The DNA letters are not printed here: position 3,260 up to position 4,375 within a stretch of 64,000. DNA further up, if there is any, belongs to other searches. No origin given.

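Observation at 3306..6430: Low-GC accessory island: PLD-nuclease/SNF2-like helicase gene decapitated by a decayed IS3 element, beside a 3-TM repeat protein (remnant of a defence-like module?)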

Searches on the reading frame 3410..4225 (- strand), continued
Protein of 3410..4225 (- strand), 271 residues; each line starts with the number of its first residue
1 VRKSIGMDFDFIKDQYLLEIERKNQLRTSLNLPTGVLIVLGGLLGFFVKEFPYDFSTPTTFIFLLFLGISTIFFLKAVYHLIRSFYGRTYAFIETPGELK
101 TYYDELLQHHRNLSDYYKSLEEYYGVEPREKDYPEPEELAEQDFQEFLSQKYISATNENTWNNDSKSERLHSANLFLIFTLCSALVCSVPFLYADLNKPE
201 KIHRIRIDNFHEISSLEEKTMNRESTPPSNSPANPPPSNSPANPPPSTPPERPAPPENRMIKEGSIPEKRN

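Call 31: find_encoding_contigs(protein=P0124, flank=10000, max_places=3)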
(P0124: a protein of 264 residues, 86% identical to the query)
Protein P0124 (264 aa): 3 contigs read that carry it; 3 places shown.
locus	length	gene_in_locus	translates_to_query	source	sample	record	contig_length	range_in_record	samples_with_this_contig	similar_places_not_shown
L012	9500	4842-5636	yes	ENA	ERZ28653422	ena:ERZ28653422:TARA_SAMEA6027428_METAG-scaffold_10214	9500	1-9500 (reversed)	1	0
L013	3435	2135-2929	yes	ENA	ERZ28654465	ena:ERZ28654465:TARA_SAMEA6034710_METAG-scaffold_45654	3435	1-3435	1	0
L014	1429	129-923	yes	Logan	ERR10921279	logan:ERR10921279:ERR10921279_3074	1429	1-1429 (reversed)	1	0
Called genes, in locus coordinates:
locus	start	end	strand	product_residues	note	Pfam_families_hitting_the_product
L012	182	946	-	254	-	-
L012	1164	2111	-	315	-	PF04041:Glyco_hydro_130 (faint)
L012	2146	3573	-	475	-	PF00884:Sulfatase, PF01663:Phosphodiest (faint), PF16347:SGSH_C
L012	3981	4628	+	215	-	-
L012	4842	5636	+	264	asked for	-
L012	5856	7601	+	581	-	PF05721:PhyH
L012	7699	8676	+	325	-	PF01408:GFO_IDH_MocA, PF08635:ox_reductase_C (weak), PF02894:GFO_IDH_MocA_C, PF22725:GFO_IDH_MocA_C3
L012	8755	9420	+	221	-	PF10502:Peptidase_S26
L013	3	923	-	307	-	?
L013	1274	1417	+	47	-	-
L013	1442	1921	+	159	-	-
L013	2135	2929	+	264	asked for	-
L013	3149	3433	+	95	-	?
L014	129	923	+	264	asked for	-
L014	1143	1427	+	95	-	?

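Call 34: search_protein_families(library=ncbifam, proteins=[L010:436-1437:-, L010:4716-7910:-, L010:1434-4058:-, L010:4055-4699:-], max_evalue=1)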
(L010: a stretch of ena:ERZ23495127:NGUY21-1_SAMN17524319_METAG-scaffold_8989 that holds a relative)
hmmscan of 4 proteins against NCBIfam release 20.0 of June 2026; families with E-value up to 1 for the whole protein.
L010:436-1437:- (333 aa): 1 family
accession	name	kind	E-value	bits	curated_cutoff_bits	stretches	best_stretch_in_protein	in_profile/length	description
NF006702.0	PRK09248.1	domain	0.014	14.9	264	1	114-203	151-237/246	PHP domain-containing protein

L010:4716-7910:- (1064 aa): 27 families (the best 25 are shown)
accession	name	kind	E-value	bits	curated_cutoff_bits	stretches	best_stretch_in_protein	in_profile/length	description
NF042964.1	phospholipD_antiphage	equivalog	3.9e-43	147.9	1100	2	419-846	496-865/895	phospholipase D-like domain-containing anti-phage protein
NF038317.1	DISARM_DrmD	equivalog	9.1e-37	126.9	610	1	531-877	372-710/1021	DISARM system SNF2-like helicase DrmD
NF041062.1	DpdE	equivalog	1.1e-24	86.5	500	2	601-783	491-658/1048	protein DpdE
NF038318.1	DISARM_DrmD_b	equivalog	2.2e-23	82.3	950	2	616-813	357-575/868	DISARM system SNF2-like helicase DrmD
NF010337.0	PRK13766.1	equivalog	3e-12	45.5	610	1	626-766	326-468/781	Hef nuclease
NF003426.0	PRK04914.1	equivalog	7.4e-10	37.7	576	1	639-767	473-592/959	RNA polymerase-associated protein RapA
NF008744.0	PRK11776.1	equivalog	1.8e-08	33.4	524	1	637-795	217-362/460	ATP-dependent RNA helicase DbpA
NF007882.0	PRK10590.1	equivalog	1.6e-07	30.7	743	1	666-770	246-343/456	ATP-dependent RNA helicase RhlE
NF053631.1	RNA_helic_CshA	equivalog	5e-07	28.9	646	1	662-767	234-332/434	degradosome RNA helicase CshA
NF041790.1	anti-phage_ZorD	equivalog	2.5e-06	25.7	1500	1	646-767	903-1025/1035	type I Zorya anti-phage system protein ZorD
NF008394.0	PRK11192.1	equivalog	2.7e-06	26.5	507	1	651-766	236-341/441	ATP-dependent RNA helicase SrmB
TIGR02621.3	cas3_GSU0051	exception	6.8e-06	25.2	400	1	646-768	253-375/854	type I-G CRISPR-associated helicase/endonuclease Cas3g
NF008642.0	PRK11634.1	equivalog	1.2e-05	24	989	1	668-766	248-339/628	DEAD/DEAH family ATP-dependent RNA helicase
NF058637.1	helic_SCO1167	equivalog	1.9e-05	22.9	1200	1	631-767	748-875/932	SCO1167/SCO6262 family helicase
NF053711.1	RNA_heli_RhlE1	exception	3.3e-05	22.8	750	1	653-773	235-345/434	RNA helicase RhlE1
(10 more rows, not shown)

L010:1434-4058:- (874 aa): 8 families
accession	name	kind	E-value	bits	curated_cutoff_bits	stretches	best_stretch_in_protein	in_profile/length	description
NF033452.1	BREX_1_MTaseX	exception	1.4e-23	82.8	500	2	190-416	253-444/1210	BREX-1 system adenine-specific DNA-methyltransferase PglX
NF033451.1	BREX_2_MTaseX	equivalog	6.1e-21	73.9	400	2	266-510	220-433/1185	BREX-2 system adenine-specific DNA-methyltransferase PglX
NF033455.1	BREX_6_MTaseX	exception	1.2e-13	49.5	900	2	235-341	293-398/1319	BREX-6 system adenine-specific DNA-methyltransferase PglX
TIGR02987.1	met_A_Alw26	exception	2.2e-10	39.9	353.5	2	403-455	94-130/523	Alw26I/Eco31I/Esp3I family type II restriction adenine-specific DNA-methyltransferase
NF033454.1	BREX_5_MTaseX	exception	2.6e-08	31.9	900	2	178-360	213-386/1404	BREX-5 system adenine-specific DNA-methyltransferase PglX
TIGR03534.1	RF_mod_PrmC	equivalog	0.00042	19.8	199.1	1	428-451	148-170/253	peptide chain release factor N(5)-glutamine methyltransferase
TIGR00536.1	hemK_fam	subfamily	0.0014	17.7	115.5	1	426-451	169-196/286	HemK family protein methyltransferase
NF047738.1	antiphage_MADS2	equivalog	0.0038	15.6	720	1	269-339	331-405/654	methylation-associated defense system DNA methyltransferase MAD2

L010:4055-4699:- (214 aa): 0 families

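Call 35: search_protein_families(library=padloc, proteins=[L010:436-1437:-, L010:4055-4699:-, L010:1434-4058:-, L012:3981-4628:+, L013:1442-1921:+], max_evalue=0.001)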
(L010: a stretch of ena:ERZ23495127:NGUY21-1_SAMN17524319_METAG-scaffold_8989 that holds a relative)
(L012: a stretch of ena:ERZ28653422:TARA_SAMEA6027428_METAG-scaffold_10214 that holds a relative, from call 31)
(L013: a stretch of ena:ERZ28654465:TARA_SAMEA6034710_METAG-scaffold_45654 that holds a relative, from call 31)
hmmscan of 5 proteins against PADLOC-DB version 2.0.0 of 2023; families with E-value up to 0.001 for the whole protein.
L010:436-1437:- (333 aa): 9 families
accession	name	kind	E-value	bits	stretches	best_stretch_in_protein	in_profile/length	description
PDLC04954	PDC-S19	-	1.3e-134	446.8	1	1-326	1-328/330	-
PDLC04955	PDC-S19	-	2.3e-37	127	2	5-177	8-159/338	-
PDLC04953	PDC-S19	-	3.5e-28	97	1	3-227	5-220/333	-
PDLC04952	PDC-S19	-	5e-25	86.7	1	1-322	1-297/328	-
PDLC04949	PDC-S19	-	7.1e-16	56.4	1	4-322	6-300/334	-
PDLC04950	PDC-S19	-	4.5e-12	43.9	1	2-231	5-221/353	-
PDLC04948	PDC-S19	-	5.7e-10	37.1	1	3-205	10-198/325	-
PDLC04951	PDC-S19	-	9e-07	26.3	1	1-60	1-59/357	-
PDLC04947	PDC-S19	-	5.7e-05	20.6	0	4-58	6-59/355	-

L010:4055-4699:- (214 aa): 1 family
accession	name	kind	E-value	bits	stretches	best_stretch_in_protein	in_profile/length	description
PDLC03596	REase_MTase_IIG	-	2.8e-45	152.8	1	1-159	1-162/1148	Type IIG restriction enzyme-methyltransferase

L010:1434-4058:- (874 aa): 61 families (the best 25 are shown)
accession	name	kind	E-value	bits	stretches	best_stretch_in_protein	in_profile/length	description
PDLC03596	REase_MTase_IIG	-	1.6e-271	902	2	216-873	487-1145/1148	Type IIG restriction enzyme-methyltransferase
PDLC03601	REase_MTase_IIG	-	1e-123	412.3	3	16-372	234-559/1110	Type IIG restriction enzyme-methyltransferase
PDLC03612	REase_MTase_IIG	-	3.6e-101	338.1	3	398-872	765-1245/1247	Type IIG restriction enzyme-methyltransferase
PDLC03609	REase_MTase_IIG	-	3.1e-57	192.1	2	416-824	537-937/1066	Type IIG restriction enzyme-methyltransferase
PDLC03604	REase_MTase_IIG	-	3.8e-42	142.4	1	264-818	383-935/1011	Type IIG restriction enzyme-methyltransferase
PDLC02643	DrmMI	-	6.2e-34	115.1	3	312-420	665-755/1347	DrmMI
PDLC03629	REase_MTase_IIG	-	5.7e-28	95.3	2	421-822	555-972/1182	Type IIG restriction enzyme-methyltransferase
PDLC03335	MTase_II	-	7e-28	95.6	1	405-828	155-583/607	Type II methyltransferase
PDLC03313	MTase_II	-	1e-25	88.3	1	433-872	140-561/563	Type II methyltransferase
PDLC03348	MTase_II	-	2.7e-23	80.4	2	739-869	581-707/727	Type II methyltransferase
PDLC02529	PglX|PglXI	-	1.4e-22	77.3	1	267-510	225-432/1189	PglX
PDLC02644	DrmMI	-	1.9e-22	77.1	3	314-374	177-231/988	DrmMI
PDLC03226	MTase_II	-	6.2e-22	75.9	2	429-552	118-240/579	Type II methyltransferase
PDLC03627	REase_MTase_IIG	-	1.3e-21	74.1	1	165-795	327-900/1136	Type IIG restriction enzyme-methyltransferase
PDLC02638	DrmMI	-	9.6e-21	71.6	2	314-377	666-724/935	DrmMI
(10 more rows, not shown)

L012:3981-4628:+ (215 aa): 0 families

L013:1442-1921:+ (159 aa): 0 families

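Call 43: find_related_loci(query=L010:4716-7910:-, collection=genome_contigs, flank=8000)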
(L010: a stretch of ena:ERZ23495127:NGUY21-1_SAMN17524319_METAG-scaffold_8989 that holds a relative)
Query L010:4716-7910:- (1064 aa) in genome_contigs; peptide patterns used: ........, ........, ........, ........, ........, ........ (x = any residue, [..] = any of these).
155 stretches matched a pattern; 29 encode a relative of the query (tblastn E <= 1e-3); 29 distinct loci.
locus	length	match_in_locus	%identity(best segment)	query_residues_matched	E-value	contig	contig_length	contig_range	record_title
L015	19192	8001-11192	95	1-1064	0e+0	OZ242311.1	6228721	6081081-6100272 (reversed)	MAG: Candidatus Latescibacterota bacterium isolate bccf755e-c1ee-4055-8c2e-878efcd7d1d4 genome assembly, chromosome: 1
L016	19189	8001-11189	84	1-1064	0e+0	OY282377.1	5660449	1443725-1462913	MAG: uncultured Latescibacteria bacterium genome assembly, chromosome: 1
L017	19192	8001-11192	80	1-1064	0e+0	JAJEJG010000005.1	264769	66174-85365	MAG: Nitrospirales bacterium isolate p16x63bins.32 k141_835293, whole genome shotgun sequence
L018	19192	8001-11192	77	1-1063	0e+0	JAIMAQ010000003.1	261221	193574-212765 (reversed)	MAG: Thermoflavifilum sp. isolate HOT.MAX.088 NODE_25_length_261221_cov_28.044669, whole genome shotgun sequence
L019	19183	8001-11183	76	4-1063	0e+0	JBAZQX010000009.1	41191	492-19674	MAG: Candidatus Doudnabacteria bacterium isolate SO_2017_SWC_9 scaffold_848_c1_LP-4_2017, whole genome shotgun sequence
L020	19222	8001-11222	75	1-1064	0e+0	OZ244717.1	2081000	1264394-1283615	MAG: Candidatus Oxydemutatoraceae bacterium isolate ca3e2f6f-6193-4037-aecf-8c1561697f8f genome assembly, chromosome: 1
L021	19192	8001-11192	70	1-1063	0e+0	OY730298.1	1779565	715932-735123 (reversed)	MAG: Gammaproteobacteria bacterium isolate 9046ec62-a693-4557-b78b-a5c5e54d733b genome assembly, chromosome: 1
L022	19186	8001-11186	67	1-1063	0e+0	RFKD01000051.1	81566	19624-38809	MAG: Candidatus Parcubacteria bacterium isolate J119 k99_1151456, whole genome shotgun sequence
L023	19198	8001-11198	65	1-1064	0e+0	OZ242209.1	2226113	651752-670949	MAG: Dehalococcoidia bacterium isolate eb4fe781-1ab0-44ac-a056-53c44a0a8a70 genome assembly, chromosome: 1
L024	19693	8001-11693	65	1-1064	0e+0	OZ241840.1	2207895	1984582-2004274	MAG: Bdellovibrionales bacterium isolate c863a131-a975-4ce1-8af7-b9d89bf78701 genome assembly, chromosome: 1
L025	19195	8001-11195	71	1-1063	0e+0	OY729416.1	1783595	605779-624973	MAG: Thermodesulfobacteriota bacterium isolate ba02c5ff-97d3-4768-ae28-618c4039653d genome assembly, chromosome: 1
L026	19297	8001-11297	74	1-1064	0e+0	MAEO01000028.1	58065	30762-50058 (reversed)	MAG: Smithella sp. M82 Smithella_M82_scaffold_48, whole genome shotgun sequence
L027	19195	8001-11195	78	1-1064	0e+0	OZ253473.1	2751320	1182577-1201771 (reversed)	MAG: Nitrospirales bacterium isolate 056054a7-9ecf-4ec6-a908-bfcb47be926a genome assembly, chromosome: 1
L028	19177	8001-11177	70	1-1063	0e+0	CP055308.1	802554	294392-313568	MAG: Candidatus Woesebacteria bacterium isolate Ch104a chromosome, complete genome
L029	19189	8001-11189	42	1-1064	0e+0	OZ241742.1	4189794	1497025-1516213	MAG: Rhodothermales bacterium isolate 6e813d85-8f61-4035-a4a2-b9e8d494f84d genome assembly, chromosome: 1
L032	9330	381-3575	78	1-1064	0e+0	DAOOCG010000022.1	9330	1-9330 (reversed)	MAG TPA_asm: Candidatus Paceibacterota bacterium isolate AMR_MDS_4024 NODE_6973_length_9330_cov_5.840597, whole genome s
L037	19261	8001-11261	76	1-1064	0e+0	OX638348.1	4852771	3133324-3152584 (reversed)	MAG: uncultured Opitutaceae bacterium isolate b1b57f99-08c0-43d1-969e-fd0ef39b1292 genome assembly, chromosome: 1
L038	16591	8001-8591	60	1-196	1e-62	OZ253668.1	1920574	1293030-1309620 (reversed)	MAG: Thermodesulfobacteriota bacterium isolate f530718b-0ed1-4fd9-8463-ff378a1067cc genome assembly, chromosome: 1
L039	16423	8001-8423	73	1-141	2e-59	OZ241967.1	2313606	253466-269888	MAG: Bdellovibrionales bacterium isolate 18183e43-9e19-4b4c-84d8-5252462bff35 genome assembly, chromosome: 1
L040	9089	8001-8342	69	1-111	2e-38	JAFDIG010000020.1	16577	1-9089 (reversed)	MAG: Deltaproteobacteria bacterium isolate Meg22_1214_Bin_77 Meg22_1214_Bin_77_scaffold_13789, whole genome shotgun sequ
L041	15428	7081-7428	59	3-117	5e-30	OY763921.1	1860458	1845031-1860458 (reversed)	MAG: Thermodesulfobacteriota bacterium isolate 558d1e46-7206-424d-903a-c7a0170f7b97 genome assembly, chromosome: 1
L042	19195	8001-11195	77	1-1064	0e+0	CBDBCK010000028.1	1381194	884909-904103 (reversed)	MAG: Dehalococcoidia bacterium isolate 2735045a-58c9-400a-bca5-5a16410cc720 genome assembly, contig: contig_28, whole ge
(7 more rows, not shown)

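Call 54: search_solved_structures(query=L010:4716-7910:-, max_evalue=0.001)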
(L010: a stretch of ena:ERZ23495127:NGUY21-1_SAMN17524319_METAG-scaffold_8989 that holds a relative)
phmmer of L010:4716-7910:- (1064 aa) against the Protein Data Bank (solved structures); distinct sequences matched with E-value up to 0.001: 87 (the best 60 are shown).
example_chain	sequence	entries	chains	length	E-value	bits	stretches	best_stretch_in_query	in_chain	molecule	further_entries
1hv8_A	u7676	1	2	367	8.1e-09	37.2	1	669-771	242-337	PUTATIVE ATP-DEPENDENT RNA HELICASE MJ0669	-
5nt7_B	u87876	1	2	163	2.1e-08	35.8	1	649-779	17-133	ATP-dependent RNA helicase vasa, isoform A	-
9ge5_G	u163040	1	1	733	3.5e-08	35.1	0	651-768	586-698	Chromatin-remodeling ATPase INO80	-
9ear_W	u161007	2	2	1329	5.6e-08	34.5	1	646-785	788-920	Chromodomain-helicase-DNA-binding protein 1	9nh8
7xyg_K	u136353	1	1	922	6.4e-08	34.3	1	656-808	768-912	ATP-dependent helicase fft3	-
4d25_A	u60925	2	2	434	1.7e-07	32.9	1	666-773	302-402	BMVLG PROTEIN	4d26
7xyf_K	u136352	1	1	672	1.8e-07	32.8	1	656-777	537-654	ATP-dependent helicase fft3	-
6hts_G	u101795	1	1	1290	2.1e-07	32.6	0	651-834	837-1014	Chromatin-remodeling ATPase INO80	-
2db3_A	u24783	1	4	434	2.2e-07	32.5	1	649-772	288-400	ATP-dependent RNA helicase vasa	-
3mwy_W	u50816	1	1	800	3.1e-07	32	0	653-855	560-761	Chromo domain-containing protein 1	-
6uv0_A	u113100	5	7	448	5.2e-07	31.3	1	642-798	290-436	Probable ATP-dependent RNA helicase DDX17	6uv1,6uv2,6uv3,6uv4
9n6h_K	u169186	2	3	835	7.9e-07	30.7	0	653-823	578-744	Chromo domain-containing protein 1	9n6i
6ftx_W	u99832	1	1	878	1.6e-06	29.7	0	628-779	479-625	Chromatin-remodeling ATPase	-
5jxr_A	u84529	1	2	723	2e-06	29.3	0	703-797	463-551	Chromatin-remodeling complex ATPase-like protein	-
6pwf_K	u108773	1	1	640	2.3e-06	29.1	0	707-798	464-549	chromatin remodeling factor ISWI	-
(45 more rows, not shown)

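Call 64: search_protein_representatives(protein=window:3410-4225:-)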
Query: 271 residues. Proteins with E-value up to 0.001 (for the whole library): 1320; up to 1e-10: 417; up to 1e-30: 8. The best 150 are listed.
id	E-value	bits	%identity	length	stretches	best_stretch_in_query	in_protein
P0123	4.0e-154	528.3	89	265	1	7-271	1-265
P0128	2.3e-79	283.2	89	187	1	7-155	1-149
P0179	9.8e-38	146.6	43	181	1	7-189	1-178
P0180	4.9e-35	137.8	41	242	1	10-216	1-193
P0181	1.1e-34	136.6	84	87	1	7-87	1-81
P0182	2.4e-34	135.5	41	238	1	11-267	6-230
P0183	6.2e-33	130.9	37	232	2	9-113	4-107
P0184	3.1e-32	128.6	42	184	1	7-210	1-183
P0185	7.7e-30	120.8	36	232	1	11-256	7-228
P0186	9.7e-30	120.4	39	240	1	7-225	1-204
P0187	1.5e-29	119.8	40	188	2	8-112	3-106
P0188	1.6e-27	113.1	37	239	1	7-218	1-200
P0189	2.8e-27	112.4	35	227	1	10-235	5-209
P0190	7.3e-27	111.0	35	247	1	10-267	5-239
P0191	7.9e-27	110.9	35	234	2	9-121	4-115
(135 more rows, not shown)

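Call 66: search_protein_families(library=pfam, alignment_id=A3, max_evalue=0.01)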
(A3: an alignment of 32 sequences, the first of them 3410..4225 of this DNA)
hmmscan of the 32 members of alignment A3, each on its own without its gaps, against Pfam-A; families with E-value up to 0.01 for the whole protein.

A. member 1, window:3410-4225:- (271 aa): 0 families

B. families by the number of members that match (of 32 scanned): 14 families
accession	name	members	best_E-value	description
PF03595.22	SLAC1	2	0.00034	Voltage-dependent anion channel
PF24838.2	8xMP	2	0.00063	Octameric membrane protein family (8xMP)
PF00335.26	Tetraspanin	2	0.00079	Tetraspanin family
PF20990.2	DUF2207_C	2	0.0077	Predicted membrane protein (DUF2207) C-terminal domain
PF20529.3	DUF6744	1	0.00041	Family of unknown function (DUF6744)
PF13858.11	DUF4199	1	0.00094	Protein of unknown function (DUF4199)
PF16118.10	DUF4834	1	0.0021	Domain of unknown function (DUF4834)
PF09335.16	VTT_dom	1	0.0033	VTT domain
PF00159.23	Hormone_3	1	0.0042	Pancreatic hormone peptide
PF01284.28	MARVEL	1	0.0043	Membrane-associating domain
PF23653.1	DUF7149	1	0.0045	Domain of unknown function (DUF7149)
PF03137.26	OATP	1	0.0051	Organic Anion Transporter Polypeptide (OATP) family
PF16926.10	HisKA_4TM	1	0.0064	Archaeal 4TM region of histidine kinase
PF01925.25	TauE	1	0.0078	Sulfite exporter TauE/SafE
